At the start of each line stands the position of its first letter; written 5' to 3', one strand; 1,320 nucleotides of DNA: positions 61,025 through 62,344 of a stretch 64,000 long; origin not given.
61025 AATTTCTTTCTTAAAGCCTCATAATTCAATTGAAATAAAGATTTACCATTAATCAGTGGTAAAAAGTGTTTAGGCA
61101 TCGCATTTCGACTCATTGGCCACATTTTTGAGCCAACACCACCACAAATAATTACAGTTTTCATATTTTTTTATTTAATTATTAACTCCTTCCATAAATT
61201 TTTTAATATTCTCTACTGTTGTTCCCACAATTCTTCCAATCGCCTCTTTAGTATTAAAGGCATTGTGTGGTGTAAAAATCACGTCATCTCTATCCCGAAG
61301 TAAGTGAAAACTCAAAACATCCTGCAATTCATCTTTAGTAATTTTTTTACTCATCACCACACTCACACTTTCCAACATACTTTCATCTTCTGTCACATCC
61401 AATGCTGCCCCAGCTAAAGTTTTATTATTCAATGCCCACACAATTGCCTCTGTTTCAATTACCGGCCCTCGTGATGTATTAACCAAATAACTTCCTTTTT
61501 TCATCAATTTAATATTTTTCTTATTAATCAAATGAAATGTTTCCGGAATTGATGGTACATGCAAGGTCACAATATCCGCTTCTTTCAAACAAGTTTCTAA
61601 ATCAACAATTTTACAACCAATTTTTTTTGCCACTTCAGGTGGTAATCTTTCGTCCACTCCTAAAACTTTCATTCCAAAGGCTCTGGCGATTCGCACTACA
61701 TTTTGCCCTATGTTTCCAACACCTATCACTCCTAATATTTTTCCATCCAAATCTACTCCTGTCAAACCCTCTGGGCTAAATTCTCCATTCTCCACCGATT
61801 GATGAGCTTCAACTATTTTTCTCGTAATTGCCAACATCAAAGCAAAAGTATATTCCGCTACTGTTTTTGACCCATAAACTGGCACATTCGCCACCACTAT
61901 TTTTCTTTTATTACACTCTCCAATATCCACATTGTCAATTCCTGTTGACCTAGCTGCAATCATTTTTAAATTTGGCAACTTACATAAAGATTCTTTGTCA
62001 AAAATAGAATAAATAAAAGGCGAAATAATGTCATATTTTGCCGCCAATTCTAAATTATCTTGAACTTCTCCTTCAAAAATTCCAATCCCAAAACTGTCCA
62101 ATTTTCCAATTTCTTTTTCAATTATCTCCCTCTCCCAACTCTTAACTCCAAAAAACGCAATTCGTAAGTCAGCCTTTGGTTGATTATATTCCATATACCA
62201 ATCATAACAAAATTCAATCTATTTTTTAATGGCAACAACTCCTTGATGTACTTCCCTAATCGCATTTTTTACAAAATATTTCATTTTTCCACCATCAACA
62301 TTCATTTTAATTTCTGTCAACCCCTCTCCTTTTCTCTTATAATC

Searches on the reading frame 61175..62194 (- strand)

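Call 71: search_protein_families(library=pfam, proteins=[window:61175-62194:-], max_evalue=0.00001)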
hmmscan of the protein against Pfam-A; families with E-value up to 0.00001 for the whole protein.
window:61175-62194:- (339 aa): 2 families
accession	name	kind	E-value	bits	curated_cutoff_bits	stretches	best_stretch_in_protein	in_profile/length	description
PF02826.25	2-Hacid_dh_C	-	8.1e-54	182.1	25.1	1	117-312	1-178/178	D-isomer specific 2-hydroxyacid dehydrogenase, NAD binding domain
PF00389.36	2-Hacid_dh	-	5.2e-25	88.1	24.6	1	43-336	29-126/134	D-isomer specific 2-hydroxyacid dehydrogenase, catalytic domain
